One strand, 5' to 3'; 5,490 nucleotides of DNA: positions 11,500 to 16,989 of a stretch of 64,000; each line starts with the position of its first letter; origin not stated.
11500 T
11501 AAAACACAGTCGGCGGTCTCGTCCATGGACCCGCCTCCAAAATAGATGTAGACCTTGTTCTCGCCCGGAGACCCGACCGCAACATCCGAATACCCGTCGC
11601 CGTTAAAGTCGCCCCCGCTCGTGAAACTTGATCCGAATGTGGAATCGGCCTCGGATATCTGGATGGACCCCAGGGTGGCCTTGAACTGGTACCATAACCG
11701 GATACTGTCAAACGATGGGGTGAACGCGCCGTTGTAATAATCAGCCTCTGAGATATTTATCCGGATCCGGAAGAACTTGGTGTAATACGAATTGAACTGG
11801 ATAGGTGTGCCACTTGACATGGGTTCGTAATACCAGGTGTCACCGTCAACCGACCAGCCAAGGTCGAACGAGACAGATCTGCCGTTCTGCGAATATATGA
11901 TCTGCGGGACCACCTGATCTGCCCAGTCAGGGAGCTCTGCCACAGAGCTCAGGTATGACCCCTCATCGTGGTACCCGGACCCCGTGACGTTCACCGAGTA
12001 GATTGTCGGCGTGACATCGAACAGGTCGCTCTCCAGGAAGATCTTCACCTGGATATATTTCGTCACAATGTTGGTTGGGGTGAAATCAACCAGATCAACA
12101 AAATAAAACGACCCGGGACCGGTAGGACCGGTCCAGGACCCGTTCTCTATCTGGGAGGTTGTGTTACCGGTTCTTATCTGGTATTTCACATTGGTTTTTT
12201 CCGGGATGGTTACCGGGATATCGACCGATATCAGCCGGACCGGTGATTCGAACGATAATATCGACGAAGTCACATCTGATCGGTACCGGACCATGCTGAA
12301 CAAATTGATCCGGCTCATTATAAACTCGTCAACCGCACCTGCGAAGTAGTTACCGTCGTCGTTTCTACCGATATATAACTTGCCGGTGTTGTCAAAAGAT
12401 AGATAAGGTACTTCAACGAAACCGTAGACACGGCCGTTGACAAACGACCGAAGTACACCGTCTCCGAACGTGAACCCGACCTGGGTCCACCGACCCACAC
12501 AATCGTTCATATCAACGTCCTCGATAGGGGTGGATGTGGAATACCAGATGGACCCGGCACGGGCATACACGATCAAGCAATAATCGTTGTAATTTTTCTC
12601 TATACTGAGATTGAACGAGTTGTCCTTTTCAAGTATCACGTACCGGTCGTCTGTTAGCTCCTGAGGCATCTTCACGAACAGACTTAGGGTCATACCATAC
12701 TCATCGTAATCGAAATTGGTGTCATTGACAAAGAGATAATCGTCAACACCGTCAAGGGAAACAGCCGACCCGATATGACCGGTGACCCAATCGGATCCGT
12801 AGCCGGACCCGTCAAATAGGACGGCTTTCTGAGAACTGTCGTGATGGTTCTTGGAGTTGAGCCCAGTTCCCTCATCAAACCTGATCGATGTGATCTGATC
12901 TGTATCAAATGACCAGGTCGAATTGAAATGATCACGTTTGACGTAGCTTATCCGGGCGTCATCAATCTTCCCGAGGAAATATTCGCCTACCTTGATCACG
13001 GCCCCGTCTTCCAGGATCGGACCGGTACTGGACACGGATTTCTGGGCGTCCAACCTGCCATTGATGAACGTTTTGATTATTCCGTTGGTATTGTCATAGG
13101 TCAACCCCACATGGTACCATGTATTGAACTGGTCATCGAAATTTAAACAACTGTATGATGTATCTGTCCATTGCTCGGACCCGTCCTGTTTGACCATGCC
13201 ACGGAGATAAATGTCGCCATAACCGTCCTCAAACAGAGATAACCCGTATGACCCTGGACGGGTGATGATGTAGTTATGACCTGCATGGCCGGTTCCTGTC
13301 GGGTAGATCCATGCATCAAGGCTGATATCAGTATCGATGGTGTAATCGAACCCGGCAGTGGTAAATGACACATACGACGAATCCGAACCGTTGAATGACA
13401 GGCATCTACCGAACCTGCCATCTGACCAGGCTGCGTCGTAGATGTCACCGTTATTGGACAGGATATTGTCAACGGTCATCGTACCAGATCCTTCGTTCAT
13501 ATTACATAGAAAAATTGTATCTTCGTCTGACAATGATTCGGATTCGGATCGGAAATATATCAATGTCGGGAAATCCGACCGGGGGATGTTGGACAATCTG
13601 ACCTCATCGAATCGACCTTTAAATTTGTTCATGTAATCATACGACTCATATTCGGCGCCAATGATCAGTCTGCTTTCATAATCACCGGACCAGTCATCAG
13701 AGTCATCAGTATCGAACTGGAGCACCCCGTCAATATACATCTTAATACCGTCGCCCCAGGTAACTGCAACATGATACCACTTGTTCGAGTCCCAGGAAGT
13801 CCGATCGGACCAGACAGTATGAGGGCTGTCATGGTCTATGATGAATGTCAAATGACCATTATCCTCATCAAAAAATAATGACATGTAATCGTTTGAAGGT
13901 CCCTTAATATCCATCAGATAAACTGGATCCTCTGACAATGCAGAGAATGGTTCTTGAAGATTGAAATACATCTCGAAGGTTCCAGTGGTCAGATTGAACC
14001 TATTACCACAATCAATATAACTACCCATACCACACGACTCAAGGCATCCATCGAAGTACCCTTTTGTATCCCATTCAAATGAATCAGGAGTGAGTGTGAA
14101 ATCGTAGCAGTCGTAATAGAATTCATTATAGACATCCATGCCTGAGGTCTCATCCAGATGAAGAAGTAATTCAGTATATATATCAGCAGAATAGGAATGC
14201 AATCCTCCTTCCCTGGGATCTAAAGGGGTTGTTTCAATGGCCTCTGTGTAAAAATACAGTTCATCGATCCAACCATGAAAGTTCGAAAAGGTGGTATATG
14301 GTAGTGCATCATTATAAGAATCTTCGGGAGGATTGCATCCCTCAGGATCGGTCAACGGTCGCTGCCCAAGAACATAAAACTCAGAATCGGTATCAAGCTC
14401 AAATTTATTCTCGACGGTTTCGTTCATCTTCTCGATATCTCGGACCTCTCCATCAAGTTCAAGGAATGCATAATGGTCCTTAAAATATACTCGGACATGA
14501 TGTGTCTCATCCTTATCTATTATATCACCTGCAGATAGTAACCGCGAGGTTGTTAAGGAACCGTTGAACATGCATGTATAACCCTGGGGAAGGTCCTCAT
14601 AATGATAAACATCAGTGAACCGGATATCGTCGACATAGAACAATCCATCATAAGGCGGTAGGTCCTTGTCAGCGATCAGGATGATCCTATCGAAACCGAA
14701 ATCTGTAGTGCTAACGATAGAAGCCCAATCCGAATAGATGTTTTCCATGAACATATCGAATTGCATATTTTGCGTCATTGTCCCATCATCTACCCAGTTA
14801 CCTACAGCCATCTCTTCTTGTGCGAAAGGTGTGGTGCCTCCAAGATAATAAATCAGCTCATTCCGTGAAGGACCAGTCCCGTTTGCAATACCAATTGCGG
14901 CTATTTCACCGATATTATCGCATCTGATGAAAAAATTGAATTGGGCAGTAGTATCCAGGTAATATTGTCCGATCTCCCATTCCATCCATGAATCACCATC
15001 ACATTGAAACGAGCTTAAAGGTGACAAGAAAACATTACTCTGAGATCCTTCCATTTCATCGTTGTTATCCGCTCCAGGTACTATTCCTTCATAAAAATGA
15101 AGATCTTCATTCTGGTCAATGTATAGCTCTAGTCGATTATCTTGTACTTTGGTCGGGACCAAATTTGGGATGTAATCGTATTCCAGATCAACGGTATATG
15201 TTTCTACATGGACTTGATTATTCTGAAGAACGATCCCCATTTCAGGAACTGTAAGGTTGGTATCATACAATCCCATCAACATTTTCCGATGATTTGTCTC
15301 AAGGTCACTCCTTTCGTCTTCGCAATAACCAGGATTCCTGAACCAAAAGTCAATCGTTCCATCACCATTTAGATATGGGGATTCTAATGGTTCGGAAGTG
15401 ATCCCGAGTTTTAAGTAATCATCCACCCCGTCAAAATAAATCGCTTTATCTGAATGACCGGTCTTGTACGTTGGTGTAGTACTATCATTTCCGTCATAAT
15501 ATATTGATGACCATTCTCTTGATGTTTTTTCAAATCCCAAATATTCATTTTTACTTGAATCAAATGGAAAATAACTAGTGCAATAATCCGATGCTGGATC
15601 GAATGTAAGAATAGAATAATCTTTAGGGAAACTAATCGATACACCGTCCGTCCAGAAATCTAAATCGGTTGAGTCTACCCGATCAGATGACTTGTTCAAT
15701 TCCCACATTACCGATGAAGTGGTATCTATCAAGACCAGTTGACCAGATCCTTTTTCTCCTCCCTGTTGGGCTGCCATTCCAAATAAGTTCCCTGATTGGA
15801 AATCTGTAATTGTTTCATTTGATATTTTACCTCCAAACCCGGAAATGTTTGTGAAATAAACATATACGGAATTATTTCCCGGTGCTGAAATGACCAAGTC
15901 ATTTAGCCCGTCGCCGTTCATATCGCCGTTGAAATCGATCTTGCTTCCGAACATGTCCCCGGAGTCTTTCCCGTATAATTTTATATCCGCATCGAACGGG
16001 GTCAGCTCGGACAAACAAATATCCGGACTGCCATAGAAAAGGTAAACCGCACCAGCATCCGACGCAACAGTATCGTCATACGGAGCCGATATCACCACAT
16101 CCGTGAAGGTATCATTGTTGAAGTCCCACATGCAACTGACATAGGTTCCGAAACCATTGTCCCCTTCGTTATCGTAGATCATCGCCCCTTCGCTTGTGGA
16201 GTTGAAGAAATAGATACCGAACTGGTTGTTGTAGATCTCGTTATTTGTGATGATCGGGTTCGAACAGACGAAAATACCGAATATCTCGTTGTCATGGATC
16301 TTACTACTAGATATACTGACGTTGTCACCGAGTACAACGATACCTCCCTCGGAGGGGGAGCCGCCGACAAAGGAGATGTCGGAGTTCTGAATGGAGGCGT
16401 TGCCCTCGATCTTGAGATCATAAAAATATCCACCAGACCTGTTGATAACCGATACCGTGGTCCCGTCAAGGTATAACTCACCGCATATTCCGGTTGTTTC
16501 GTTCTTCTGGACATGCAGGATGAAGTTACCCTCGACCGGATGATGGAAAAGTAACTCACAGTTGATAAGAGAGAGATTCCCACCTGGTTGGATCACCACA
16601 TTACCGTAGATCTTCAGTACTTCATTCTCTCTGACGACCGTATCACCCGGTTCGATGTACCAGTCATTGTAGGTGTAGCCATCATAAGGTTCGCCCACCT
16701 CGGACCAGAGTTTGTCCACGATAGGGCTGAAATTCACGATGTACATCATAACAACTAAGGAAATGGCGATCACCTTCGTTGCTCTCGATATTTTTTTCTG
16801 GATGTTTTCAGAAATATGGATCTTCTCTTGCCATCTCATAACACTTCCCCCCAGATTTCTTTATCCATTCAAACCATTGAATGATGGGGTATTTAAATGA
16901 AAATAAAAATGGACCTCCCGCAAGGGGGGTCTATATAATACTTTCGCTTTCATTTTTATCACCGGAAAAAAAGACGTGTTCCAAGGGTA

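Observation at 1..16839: Hidden giant ORF (>=5,613 codons, runs off left edge) missing from the ORF track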

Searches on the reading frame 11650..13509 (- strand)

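Call 38: search_protein_families(library=pfam, proteins=[window:11650-13509:-], max_evalue=1)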
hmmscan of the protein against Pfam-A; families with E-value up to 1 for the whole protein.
window:11650-13509:- (620 aa): 1 family
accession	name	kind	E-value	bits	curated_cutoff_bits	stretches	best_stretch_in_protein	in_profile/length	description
PF13385.13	Laminin_G_3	-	5.5e-25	88.7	27.6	2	253-396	1-138/151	Concanavalin A-like lectin/glucanases superfamily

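Call 91: search_protein_families(library=ncbifam, proteins=[window:11650-13509:-], max_evalue=0.5)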
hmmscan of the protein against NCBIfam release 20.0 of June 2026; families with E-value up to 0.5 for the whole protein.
window:11650-13509:- (620 aa): 0 families

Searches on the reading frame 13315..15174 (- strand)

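Call 38: search_protein_families(library=pfam, proteins=[window:13315-15174:-], max_evalue=1)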
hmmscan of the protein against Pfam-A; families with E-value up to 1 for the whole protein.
window:13315-15174:- (620 aa): 4 families
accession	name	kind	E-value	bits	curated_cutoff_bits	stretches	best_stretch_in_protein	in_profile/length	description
PF13385.13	Laminin_G_3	-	2.1e-17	64.1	27.6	1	394-533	15-146/151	Concanavalin A-like lectin/glucanases superfamily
PF02210.31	Laminin_G_2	-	8.1e-10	39.7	22.9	2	420-528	10-124/126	Laminin G domain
PF00054.30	Laminin_G_1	-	0.0057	17.3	24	1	212-272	43-101/131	Laminin G domain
PF00354.24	Pentaxin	-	0.094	12.8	25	1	423-513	48-135/194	Pentaxin family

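Call 91: search_protein_families(library=ncbifam, proteins=[window:13315-15174:-], max_evalue=0.5)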
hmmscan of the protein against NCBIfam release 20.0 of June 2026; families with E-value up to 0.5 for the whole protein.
window:13315-15174:- (620 aa): 0 families

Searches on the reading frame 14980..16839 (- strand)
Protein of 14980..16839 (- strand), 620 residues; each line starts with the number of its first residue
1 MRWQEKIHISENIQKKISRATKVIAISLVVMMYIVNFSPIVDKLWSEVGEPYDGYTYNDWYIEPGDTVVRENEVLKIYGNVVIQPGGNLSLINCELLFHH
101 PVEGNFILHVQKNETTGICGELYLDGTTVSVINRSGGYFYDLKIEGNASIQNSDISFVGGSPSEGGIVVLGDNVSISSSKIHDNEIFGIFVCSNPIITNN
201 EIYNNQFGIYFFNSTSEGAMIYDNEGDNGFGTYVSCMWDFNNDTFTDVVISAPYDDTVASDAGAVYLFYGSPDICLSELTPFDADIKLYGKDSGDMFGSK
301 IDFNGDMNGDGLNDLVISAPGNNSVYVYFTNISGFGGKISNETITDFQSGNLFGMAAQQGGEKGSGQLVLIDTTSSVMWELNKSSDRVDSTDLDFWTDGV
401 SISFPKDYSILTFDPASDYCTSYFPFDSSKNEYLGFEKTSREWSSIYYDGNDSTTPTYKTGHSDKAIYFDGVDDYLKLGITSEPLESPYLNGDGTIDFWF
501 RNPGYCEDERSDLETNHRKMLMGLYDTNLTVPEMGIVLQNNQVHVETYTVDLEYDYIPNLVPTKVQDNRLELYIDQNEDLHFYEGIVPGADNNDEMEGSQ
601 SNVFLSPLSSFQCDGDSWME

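Call 38: search_protein_families(library=pfam, proteins=[window:14980-16839:-], max_evalue=1)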
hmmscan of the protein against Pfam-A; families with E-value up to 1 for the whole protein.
window:14980-16839:- (620 aa): 5 families
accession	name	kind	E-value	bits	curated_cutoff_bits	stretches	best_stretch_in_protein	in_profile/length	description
PF01839.29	FG-GAP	-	5.8e-12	45.7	22.1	2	239-268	9-37/37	FG-GAP repeat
PF05048.19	NosD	-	0.00047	20.1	23.6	1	141-225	89-168/212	Periplasmic copper-binding protein (NosD)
PF14312.12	FG-GAP_2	-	0.00087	19.9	23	1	228-268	16-49/49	FG-GAP repeat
PF13517.12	FG-GAP_3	-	0.013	16.5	26.9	1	306-346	1-39/61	FG-GAP-like repeat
PF12256.14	TcdB_toxin_midN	-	0.92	9.2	24.8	0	306-330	34-56/181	Insecticide toxin TcdB middle/N-terminal region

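Call 91: search_protein_families(library=ncbifam, proteins=[window:14980-16839:-], max_evalue=0.5)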
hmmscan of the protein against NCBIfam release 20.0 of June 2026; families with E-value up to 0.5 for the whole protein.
window:14980-16839:- (620 aa): 1 family
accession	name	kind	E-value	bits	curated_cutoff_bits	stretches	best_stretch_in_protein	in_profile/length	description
TIGR03804.1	para_beta_helix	repeat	0.00081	19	19.45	1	192-215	7-30/44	parallel beta-helix repeat protein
